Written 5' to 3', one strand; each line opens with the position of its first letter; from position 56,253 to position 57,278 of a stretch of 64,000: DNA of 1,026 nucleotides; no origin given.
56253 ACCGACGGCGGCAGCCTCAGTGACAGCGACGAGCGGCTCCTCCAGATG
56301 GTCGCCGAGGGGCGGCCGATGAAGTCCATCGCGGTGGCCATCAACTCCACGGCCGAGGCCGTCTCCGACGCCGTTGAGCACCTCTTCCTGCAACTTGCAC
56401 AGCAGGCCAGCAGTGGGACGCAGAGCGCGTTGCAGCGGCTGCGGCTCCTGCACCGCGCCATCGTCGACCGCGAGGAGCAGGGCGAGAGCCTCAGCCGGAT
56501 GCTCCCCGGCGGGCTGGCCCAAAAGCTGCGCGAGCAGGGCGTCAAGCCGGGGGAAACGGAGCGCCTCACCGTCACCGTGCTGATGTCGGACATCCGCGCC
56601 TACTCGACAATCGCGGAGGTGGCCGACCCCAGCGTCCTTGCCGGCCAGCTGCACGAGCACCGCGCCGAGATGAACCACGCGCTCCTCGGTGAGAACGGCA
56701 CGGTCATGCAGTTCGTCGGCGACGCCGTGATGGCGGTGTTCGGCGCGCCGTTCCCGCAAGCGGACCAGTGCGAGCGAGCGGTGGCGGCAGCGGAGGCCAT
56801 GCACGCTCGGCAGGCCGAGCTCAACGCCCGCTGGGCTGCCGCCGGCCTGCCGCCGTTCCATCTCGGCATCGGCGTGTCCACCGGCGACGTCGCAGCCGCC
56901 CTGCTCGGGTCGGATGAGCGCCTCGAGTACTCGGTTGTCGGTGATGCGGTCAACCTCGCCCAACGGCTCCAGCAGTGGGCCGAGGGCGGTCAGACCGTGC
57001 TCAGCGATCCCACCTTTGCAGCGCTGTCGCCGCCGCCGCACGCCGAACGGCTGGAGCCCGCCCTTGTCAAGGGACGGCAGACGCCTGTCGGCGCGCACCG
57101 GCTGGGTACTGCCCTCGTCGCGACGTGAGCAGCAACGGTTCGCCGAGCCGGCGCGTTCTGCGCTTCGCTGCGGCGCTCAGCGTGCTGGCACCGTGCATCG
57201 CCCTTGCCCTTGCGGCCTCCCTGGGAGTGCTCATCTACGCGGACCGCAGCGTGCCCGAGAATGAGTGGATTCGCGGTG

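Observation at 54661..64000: Compact two-component-to-cyclic-nucleotide module: four coupled HisKA_3 kinases, one REC-HTH-cyclase, and a divergent cNMP-binding protein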

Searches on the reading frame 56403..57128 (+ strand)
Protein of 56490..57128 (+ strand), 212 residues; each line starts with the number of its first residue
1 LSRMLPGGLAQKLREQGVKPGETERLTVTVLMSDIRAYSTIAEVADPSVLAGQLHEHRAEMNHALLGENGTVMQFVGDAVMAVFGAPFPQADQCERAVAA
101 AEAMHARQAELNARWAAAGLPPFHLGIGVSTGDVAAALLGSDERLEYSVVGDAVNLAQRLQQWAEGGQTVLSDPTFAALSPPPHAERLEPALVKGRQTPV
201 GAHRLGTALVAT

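Call 12: search_solved_structures(query=window:56490-57128:+, max_evalue=0.001, show_alignments=4)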
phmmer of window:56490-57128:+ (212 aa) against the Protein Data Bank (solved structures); distinct sequences matched with E-value up to 0.001: 46.
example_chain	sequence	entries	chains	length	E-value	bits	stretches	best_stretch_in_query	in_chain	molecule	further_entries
2w01_A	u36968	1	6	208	1.9e-29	106.4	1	24-200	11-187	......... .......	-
6fht_A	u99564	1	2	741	3e-29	105.8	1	15-200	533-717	Bacteriophytochrome,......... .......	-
3r5g_A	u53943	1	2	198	3.8e-25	92.4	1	22-202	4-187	CyaB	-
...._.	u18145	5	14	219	1.2e-21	81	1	25-199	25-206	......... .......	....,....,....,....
1wc1_A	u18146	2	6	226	1.5e-21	80.6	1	26-199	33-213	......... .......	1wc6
4p2f_A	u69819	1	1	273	6e-11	46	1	1-179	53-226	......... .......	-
5x4t_A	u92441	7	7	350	7.2e-11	45.8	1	18-162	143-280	Photoactivated adenylyl cyclase | Family 3 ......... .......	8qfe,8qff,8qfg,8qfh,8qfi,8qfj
9f1z_A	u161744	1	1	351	7.3e-11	45.7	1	18-162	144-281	Family 3 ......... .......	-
5x4u_A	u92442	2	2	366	7.9e-11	45.6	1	18-162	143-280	Photoactivated adenylyl cyclase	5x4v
4yus_A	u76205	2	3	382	8.7e-11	45.5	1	18-162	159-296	Family 3 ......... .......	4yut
9f1w_A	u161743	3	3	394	9.3e-11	45.4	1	18-162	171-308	Family 3 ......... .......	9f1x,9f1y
4p2m_A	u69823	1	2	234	9.6e-11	45.4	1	1-179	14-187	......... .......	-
7yz9_A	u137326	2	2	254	9.7e-11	45.3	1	1-179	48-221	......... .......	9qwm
4p2x_A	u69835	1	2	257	1.3e-10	44.9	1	1-179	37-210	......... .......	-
7yzi_A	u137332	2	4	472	4.3e-10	43.2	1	1-179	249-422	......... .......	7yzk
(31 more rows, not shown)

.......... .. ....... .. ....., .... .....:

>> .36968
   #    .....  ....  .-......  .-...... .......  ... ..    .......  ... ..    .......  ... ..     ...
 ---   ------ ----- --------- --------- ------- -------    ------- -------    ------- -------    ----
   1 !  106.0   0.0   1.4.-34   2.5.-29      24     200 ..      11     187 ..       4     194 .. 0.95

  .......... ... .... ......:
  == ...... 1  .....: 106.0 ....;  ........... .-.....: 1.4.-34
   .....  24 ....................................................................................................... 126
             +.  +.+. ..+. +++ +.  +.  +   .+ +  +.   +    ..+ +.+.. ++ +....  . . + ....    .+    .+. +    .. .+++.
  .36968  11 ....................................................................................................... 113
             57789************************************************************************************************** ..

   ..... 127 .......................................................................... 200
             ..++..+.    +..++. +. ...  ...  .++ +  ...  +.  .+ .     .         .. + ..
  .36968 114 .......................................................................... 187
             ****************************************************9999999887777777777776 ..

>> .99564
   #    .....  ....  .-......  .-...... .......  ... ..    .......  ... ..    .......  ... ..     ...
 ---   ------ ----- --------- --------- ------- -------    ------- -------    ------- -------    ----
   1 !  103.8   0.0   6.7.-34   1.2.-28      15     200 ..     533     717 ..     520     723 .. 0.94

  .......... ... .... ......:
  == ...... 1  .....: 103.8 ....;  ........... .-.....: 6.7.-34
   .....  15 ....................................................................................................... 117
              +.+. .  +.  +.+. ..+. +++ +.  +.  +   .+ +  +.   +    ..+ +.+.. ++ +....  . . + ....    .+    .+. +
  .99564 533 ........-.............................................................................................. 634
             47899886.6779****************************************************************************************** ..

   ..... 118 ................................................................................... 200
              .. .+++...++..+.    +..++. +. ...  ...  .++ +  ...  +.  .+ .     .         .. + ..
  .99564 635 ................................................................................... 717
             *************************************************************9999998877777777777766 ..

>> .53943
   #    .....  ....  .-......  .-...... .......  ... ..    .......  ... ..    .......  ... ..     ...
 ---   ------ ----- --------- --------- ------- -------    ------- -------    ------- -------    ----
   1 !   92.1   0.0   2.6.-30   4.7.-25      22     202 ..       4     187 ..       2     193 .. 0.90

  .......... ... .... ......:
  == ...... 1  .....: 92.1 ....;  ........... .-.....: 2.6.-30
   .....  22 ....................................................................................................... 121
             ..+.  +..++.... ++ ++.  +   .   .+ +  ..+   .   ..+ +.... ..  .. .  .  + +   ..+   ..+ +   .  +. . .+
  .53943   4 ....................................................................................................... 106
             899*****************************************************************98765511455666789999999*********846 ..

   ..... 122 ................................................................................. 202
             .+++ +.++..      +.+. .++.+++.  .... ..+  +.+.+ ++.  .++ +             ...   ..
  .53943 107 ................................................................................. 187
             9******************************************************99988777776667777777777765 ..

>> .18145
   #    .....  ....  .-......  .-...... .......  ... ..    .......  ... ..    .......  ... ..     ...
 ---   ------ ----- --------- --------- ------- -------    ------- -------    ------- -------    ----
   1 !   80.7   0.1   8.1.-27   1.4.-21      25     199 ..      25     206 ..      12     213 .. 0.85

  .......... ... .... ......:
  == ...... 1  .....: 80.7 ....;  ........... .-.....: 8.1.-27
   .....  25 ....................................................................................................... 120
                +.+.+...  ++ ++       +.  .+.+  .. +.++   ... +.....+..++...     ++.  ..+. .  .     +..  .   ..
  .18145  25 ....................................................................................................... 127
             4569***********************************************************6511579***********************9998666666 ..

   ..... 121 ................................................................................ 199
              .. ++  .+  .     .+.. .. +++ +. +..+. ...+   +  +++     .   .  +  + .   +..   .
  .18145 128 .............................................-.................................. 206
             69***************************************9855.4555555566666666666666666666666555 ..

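Call 15: find_related_loci(query=A2, collection=genome_contigs, flank=10000)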
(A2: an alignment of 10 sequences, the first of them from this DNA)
Query A2 (241 aa) in genome_contigs; peptide patterns used: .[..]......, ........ (x = any residue, [..] = any of these).
600 stretches matched a pattern (row limit reached: there are more); 554 encode a relative of the query (tblastn E <= 1e-3); the best 80 are kept; 80 distinct loci.
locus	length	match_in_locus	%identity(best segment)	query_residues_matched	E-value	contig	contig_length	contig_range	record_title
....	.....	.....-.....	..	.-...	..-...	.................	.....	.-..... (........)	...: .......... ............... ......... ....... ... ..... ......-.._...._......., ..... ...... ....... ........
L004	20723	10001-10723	84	1-241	3e-130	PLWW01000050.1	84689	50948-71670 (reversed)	MAG: Candidatus Dormiibacterota bacterium isolate palsa_875 73.20120700_P3D.68_contig_25106, whole genome shotgun sequen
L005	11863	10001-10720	86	1-240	7e-130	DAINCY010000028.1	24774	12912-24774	MAG TPA_asm: Candidatus Dormiibacterota bacterium isolate CTOTU41359 NODE_1200_length_24774_cov_7.207694, whole genome s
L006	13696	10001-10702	83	2-235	1e-128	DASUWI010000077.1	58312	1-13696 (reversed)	MAG TPA_asm: Candidatus Dormiibacterota bacterium isolate SMAG_U1839 k141_462297, whole genome shotgun sequence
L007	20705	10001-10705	83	2-236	2e-127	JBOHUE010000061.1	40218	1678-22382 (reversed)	MAG: Candidatus Dormibacteria bacterium isolate TC-B2_metabat2.bin.3 k127_338757, whole genome shotgun sequence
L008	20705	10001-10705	81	1-235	7e-127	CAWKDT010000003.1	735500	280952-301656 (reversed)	MAG: Candidatus Dormibacteraeota bacterium isolate MFD05502.bin.1.161 genome assembly, contig: contig_25010, whole genom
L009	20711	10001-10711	78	1-237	7e-124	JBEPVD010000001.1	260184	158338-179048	MAG: Candidatus Dormiibacterota bacterium isolate 22E.metabat2_refined.090 NODE_20_length_260184_cov_9.625809, whole gen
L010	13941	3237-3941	79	1-235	3e-123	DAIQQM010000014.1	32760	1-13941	MAG TPA_asm: Candidatus Dormiibacterota bacterium isolate CTOTU28682 NODE_583_length_32760_cov_6.348295, whole genome sh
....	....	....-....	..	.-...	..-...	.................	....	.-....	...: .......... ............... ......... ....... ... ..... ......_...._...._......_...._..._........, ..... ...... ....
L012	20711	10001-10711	78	1-237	2e-123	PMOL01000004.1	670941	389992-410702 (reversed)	MAG: Candidatus Dormiibacterota bacterium isolate palsa_834 73.20110600_P1M.3_contig_25, whole genome shotgun sequence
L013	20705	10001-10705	78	1-235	3e-120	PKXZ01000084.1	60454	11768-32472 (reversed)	MAG: Candidatus Dormiibacterota bacterium isolate palsa_859 73.20120500_P23.17_contig_1720, whole genome shotgun sequenc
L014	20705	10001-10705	77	1-235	7e-120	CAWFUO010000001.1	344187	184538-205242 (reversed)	MAG: Candidatus Dormibacteraeota bacterium isolate MFD09286.bin.2.130 genome assembly, contig: contig_107399, whole geno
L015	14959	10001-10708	79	1-236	6e-118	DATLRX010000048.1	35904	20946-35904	MAG TPA_asm: Candidatus Acidiferrales bacterium isolate SMAG_U13915 k141_294758, whole genome shotgun sequence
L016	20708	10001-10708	77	1-236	1e-116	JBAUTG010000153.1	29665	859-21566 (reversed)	MAG: Candidatus Dormiibacterota bacterium isolate MFD05778_ilm_asm_bin2 k127_29630, whole genome shotgun sequence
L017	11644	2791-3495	80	1-235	2e-116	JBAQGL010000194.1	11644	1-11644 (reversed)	MAG: Candidatus Dormiibacterota bacterium isolate MFD09291_ilm_asm_bin17 k127_152334, whole genome shotgun sequence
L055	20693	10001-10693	68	4-234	8e-101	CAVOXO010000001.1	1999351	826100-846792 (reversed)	MAG: uncultured Microthrixaceae bacterium isolate MFD09779.bin.2.248 genome assembly, contig: contig_238, whole genome s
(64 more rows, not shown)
